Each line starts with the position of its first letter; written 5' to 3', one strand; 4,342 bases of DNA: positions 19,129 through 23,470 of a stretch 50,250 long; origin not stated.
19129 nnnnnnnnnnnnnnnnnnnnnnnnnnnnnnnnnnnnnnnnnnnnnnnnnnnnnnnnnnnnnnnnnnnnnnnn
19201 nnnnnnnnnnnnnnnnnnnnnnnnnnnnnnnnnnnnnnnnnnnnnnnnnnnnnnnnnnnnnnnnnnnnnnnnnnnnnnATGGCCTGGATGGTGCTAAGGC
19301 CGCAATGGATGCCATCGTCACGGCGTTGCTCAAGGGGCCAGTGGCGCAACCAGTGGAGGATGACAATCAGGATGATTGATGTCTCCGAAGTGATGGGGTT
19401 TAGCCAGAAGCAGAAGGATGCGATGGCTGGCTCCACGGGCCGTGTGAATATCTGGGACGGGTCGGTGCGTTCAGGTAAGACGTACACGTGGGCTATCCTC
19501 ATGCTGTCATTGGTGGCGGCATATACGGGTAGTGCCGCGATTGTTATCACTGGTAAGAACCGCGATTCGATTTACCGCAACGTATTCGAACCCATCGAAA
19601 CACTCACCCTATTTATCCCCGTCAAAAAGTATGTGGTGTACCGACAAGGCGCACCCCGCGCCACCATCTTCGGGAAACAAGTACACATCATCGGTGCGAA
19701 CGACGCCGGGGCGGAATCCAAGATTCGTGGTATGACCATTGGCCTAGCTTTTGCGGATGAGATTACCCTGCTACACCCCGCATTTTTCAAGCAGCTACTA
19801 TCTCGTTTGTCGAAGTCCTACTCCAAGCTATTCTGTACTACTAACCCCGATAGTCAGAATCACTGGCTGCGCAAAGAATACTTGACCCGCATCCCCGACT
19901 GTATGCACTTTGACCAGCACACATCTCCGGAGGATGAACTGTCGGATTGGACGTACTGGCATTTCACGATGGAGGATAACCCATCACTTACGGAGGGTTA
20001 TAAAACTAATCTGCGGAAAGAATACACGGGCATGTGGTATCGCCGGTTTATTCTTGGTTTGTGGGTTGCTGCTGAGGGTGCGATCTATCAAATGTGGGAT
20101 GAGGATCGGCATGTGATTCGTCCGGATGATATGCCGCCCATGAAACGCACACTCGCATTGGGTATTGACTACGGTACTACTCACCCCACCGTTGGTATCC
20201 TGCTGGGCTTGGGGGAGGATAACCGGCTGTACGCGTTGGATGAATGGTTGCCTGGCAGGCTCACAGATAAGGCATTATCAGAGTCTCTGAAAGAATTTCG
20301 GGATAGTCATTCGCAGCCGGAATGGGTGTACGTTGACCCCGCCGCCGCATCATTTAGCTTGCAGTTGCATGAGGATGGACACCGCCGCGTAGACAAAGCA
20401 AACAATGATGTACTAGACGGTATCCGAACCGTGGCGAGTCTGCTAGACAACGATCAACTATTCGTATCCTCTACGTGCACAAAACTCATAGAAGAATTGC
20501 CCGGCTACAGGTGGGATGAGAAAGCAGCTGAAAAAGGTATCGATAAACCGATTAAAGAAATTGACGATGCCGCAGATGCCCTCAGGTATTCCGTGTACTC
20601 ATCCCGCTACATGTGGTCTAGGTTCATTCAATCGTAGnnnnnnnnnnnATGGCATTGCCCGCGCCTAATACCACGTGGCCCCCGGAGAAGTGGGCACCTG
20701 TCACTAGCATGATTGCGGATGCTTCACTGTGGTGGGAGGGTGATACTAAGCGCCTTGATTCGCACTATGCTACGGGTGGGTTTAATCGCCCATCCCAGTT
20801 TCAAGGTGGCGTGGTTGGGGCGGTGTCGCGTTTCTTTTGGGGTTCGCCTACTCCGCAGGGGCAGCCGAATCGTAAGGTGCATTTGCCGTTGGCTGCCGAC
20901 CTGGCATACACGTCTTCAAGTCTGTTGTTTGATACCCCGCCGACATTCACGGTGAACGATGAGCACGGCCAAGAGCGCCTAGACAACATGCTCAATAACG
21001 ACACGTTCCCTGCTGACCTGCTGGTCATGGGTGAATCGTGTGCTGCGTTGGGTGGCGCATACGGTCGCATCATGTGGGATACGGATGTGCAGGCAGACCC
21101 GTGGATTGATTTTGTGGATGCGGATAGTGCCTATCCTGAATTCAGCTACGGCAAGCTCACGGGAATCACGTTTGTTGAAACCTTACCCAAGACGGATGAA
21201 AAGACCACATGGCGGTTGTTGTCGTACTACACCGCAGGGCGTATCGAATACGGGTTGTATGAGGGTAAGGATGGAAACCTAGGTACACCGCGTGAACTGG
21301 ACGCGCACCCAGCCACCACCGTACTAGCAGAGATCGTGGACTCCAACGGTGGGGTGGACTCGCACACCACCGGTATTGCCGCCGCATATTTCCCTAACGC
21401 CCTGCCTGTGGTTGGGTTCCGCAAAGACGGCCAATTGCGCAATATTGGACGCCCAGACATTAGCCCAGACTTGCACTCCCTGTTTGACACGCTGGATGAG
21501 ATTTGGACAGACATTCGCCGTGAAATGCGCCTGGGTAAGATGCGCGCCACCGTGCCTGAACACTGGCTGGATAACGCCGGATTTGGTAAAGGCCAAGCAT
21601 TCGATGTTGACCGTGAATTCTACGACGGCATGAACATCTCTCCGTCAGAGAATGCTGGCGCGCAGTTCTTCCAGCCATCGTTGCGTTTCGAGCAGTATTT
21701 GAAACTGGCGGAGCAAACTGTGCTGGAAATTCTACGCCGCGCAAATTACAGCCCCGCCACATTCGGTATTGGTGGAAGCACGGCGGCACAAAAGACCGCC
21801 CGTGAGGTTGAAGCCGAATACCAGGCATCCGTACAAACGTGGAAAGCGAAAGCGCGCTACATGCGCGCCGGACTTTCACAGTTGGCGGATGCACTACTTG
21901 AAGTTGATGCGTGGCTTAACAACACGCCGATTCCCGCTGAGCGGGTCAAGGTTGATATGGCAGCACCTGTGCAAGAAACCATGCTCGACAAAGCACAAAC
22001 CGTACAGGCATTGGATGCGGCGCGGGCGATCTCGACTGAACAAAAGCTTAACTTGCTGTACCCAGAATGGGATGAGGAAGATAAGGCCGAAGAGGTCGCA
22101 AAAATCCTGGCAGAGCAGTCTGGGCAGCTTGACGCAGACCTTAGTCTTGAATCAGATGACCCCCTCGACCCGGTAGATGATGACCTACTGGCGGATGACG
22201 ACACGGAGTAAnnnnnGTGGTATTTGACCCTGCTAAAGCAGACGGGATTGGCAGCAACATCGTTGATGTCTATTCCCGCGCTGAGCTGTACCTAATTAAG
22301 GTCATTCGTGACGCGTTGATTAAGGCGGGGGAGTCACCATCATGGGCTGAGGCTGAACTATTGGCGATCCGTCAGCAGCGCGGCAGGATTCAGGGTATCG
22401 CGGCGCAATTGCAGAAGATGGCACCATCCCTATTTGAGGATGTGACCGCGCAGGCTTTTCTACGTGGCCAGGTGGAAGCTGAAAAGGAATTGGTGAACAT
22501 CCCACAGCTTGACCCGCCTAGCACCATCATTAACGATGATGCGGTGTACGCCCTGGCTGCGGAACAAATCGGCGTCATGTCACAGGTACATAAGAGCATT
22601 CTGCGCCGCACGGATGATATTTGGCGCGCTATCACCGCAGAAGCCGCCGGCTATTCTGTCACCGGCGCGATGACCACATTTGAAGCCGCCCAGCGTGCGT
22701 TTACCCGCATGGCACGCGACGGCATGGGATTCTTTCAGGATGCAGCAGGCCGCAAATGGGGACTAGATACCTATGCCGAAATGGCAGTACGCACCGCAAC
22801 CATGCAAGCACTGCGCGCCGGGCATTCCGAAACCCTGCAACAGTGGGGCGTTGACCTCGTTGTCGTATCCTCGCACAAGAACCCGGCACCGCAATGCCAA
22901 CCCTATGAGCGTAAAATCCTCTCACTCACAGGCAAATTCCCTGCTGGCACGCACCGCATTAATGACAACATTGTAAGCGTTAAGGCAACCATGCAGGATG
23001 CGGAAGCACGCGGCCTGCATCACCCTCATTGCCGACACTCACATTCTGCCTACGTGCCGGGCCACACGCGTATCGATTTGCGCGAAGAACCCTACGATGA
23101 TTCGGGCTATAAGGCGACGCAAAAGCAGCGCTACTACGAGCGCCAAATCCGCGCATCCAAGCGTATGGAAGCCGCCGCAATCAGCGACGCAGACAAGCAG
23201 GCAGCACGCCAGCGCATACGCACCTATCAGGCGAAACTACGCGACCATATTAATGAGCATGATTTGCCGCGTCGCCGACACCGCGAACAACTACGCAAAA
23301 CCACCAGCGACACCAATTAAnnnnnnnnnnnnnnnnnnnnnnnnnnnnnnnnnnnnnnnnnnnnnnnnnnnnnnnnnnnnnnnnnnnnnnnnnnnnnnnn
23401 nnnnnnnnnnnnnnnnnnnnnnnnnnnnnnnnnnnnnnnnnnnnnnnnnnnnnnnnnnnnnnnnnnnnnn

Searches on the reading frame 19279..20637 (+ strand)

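Call 9: search_protein_families(library=phrogs, proteins=[window:19279-20637:+], max_evalue=0.001)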
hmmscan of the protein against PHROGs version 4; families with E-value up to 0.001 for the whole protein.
window:19279-20637:+ (452 aa): 6 families
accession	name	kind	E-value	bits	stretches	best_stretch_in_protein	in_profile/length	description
phrog_2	-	head and packaging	1.7e-53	183.5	1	34-444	260-594/807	terminase large subunit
phrog_10250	-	head and packaging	7.5e-31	108.6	1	246-440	2-213/228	terminase large subunit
phrog_5653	-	head and packaging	1.8e-26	94.1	1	260-444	1-182/199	terminase large subunit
phrog_6672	-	head and packaging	1.8e-18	67.5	1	342-441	29-128/145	terminase large subunit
phrog_979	-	head and packaging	1.3e-10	41.6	1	42-316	155-469/642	terminase large subunit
phrog_3717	-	head and packaging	2.1e-08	35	1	54-302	23-262/277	terminase large subunit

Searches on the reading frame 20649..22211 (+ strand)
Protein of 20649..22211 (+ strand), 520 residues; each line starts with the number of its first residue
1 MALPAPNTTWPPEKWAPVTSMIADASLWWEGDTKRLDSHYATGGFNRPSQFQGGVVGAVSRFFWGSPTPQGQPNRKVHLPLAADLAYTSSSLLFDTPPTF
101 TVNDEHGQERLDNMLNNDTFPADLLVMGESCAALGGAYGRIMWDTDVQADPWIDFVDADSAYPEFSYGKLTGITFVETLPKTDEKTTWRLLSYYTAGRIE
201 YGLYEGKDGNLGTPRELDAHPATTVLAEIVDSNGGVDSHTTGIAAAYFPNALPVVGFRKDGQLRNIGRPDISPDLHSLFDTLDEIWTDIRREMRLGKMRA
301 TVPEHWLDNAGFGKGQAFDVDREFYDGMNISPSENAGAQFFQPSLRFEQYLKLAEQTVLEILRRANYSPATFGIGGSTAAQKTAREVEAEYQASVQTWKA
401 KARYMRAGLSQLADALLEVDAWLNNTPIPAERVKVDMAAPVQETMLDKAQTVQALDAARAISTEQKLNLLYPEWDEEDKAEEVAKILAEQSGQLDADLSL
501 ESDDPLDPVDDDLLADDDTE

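Call 9: search_protein_families(library=phrogs, proteins=[window:20649-22211:+], max_evalue=0.001)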
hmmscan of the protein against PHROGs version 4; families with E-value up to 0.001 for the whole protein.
window:20649-22211:+ (520 aa): 2 families
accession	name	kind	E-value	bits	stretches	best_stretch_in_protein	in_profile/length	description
phrog_533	-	head and packaging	6.5e-98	329.4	1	2-494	15-480/495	portal protein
phrog_64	-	head and packaging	6.8e-07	29.1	0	70-206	117-255/547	portal protein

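Call 21: search_dna_similar(query=window:20649-22211:+, collection=phages, mode=protein, max_rows=15)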
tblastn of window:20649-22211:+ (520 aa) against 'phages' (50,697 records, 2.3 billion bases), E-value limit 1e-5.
Records with a match: 144; places in all: 144; records where one place covers at least 80% of the query: 99.
Best place of each record, by identity: <60% 144.
By first word of the organism name: Streptomyces 41; Streptococcus 37; Microbacterium 30; Gordonia 11; Listeria 10; Bacteriophage 3; Anaerostipes 3; Clostridium 3; Rhodococcus 2; Micromonospora 1; and 3 more.
By host as written in the record: Microbacterium foliorum NRRL B-24224 20; Streptomyces sanglieri UNT16F27A 16; Streptomyces venezuelae ATCC 10712 11; Microbacterium foliorum NRRL B-24224 SEA 9; Listeria monocytogenes 9; Gordonia rubripertincta NRRL B-16540 6; - 5; Streptomyces lividans JI 1326 4; and 41 more.
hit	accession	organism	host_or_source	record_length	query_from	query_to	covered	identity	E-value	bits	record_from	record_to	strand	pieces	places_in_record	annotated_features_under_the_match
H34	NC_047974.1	Gordonia phage Jace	Rhodococcus erythropolis RIA 643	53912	1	491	94%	40.0%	6e-111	368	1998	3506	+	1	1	3: portal protein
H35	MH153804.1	Gordonia phage Jace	Rhodococcus erythropolis RIA 643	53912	1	491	94%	40.0%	6e-111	368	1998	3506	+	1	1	3: portal protein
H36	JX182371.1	Streptomyces phage SV1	Streptomyces venezuelae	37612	1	491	94%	37.8%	1e-85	295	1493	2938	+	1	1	portal protein | hypothetical protein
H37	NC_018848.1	Streptomyces phage SV1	Streptomyces venezuelae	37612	1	491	94%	37.8%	1e-85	295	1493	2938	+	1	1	portal protein | hypothetical protein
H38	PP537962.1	Gordonia phage Morgana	Gordonia rubripertincta NRRL B-16540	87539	2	493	95%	36.7%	2e-73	259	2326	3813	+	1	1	4: portal protein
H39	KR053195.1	Gordonia phage GMA1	Gordonia malaquae strain BEN700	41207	3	491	94%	36.8%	1e-86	297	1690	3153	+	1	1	putative portal protein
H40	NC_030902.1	Gordonia phage GMA1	Gordonia malaquae strain BEN700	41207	3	491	94%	36.8%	1e-86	297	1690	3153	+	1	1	portal protein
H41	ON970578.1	Gordonia phage Aleemily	Gordonia rubripertincta NRRL B-16540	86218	2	493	95%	36.5%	4e-73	258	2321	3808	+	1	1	4: portal protein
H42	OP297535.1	Gordonia phage ObLaDi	Gordonia rubripertincta NRRL B-16540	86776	2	493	95%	36.5%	4e-73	258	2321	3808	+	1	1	4: portal protein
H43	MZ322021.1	Gordonia phage Cafasso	Gordonia rubripertincta NRRL B-16540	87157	2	493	95%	36.3%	3e-72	256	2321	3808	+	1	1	4: portal protein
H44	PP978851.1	Gordonia phage TinyDot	Gordonia terrae 3612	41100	2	491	94%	35.8%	4e-78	273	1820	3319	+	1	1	3: portal protein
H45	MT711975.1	Streptomyces phage Alderaan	Streptomyces venezuelae ATCC 10712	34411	1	489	94%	34.7%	9e-69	245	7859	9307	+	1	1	portal protein | protein of unknown function DUF5073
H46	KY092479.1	Streptomyces phage Ididsumtinwong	Streptomyces venezuelae ATCC 10712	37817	1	489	94%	34.7%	1e-71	254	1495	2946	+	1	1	portal protein | hypothetical protein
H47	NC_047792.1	Streptomyces phage Ididsumtinwong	Streptomyces venezuelae ATCC 10712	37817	1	489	94%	34.7%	1e-71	254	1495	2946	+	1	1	portal protein | hypothetical protein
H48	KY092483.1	Streptomyces phage Bioscum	Streptomyces venezuelae ATCC 10712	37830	1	489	94%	34.7%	1e-71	254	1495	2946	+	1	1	portal protein | hypothetical protein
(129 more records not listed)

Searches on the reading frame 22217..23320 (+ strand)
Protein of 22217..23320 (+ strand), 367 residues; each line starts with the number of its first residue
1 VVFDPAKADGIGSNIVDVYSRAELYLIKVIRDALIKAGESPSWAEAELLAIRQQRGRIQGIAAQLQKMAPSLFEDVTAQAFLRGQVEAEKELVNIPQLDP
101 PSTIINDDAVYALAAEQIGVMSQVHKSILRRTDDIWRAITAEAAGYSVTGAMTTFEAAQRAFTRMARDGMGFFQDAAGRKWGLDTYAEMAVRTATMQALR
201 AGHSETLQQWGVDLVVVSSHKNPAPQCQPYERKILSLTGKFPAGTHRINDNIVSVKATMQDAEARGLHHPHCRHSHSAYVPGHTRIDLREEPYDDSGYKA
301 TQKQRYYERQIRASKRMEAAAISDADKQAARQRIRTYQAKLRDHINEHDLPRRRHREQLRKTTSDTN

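Call 9: search_protein_families(library=phrogs, proteins=[window:22217-23320:+], max_evalue=0.001)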
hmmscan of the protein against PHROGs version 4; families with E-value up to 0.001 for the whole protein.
window:22217-23320:+ (367 aa): 3 families
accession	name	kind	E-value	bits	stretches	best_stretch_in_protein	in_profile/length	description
phrog_581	-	head and packaging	7.9e-87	293.6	1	1-362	18-384/564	minor head protein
phrog_12049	-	head and packaging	8e-73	247.3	1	5-359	5-368/745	head morphogenesis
phrog_4611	-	head and packaging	2.5e-18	66.8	1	133-319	137-310/710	minor head protein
